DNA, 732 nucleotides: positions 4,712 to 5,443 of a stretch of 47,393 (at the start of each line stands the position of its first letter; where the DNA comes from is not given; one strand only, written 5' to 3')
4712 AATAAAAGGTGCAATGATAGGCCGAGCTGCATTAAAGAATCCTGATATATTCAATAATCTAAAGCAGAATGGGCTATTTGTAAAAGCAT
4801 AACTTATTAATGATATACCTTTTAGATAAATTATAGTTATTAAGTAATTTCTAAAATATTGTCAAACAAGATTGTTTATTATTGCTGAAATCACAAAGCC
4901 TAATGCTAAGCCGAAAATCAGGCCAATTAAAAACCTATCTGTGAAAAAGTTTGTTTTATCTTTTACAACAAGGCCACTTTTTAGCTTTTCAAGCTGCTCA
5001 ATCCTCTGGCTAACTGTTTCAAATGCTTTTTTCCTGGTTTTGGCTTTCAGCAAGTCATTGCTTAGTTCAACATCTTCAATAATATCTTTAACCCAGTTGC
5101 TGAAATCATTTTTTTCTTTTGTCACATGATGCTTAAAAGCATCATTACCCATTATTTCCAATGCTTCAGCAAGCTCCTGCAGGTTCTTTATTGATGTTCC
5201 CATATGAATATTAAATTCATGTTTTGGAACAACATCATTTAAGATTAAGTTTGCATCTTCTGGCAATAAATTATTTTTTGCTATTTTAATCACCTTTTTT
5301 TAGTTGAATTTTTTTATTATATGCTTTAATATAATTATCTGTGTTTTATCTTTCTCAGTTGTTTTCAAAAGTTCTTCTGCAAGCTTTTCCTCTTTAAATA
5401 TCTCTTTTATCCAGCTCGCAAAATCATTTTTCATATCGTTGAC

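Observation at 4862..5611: Uncharacterised domain in three copies, two translationally coupled to a GH57 glucan enzyme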

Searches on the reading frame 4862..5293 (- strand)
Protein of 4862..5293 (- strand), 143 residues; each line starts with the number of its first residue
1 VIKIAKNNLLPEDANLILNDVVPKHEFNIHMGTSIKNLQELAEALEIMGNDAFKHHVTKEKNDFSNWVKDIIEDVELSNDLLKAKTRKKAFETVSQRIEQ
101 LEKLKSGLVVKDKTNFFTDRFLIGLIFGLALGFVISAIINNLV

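Call 3: search_protein_families(library=pfam, proteins=[window:4862-5293:-], max_evalue=0.1)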
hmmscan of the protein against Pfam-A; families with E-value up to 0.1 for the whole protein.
window:4862-5293:- (143 aa): 4 families
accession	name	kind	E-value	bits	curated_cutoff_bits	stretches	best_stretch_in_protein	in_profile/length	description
PF19027.5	DUF5752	-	0.00047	20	23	1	29-94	128-199/208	Family of unknown function (DUF5752)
PF14367.12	DUF4411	-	0.006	16.8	23.5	1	35-123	25-108/159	Domain of unknown function (DUF4411)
PF09718.15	Tape_meas_lam_C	-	0.037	14.5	23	1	34-75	21-62/76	Lambda phage tail tape-measure protein (Tape_meas_lam_C)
PF15599.11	Imm63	-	0.088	13.5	26.7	0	53-101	15-68/82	Immunity protein 63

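Call 4: search_protein_families(library=ncbifam, proteins=[window:4862-5293:-], max_evalue=0.1)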
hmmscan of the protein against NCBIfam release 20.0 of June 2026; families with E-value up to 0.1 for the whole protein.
window:4862-5293:- (143 aa): 1 family
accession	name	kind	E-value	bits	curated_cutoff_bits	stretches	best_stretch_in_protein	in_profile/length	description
NF001386.0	PRK00279.2-4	equivalog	0.00041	20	256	1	31-89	15-73/220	adenylate kinase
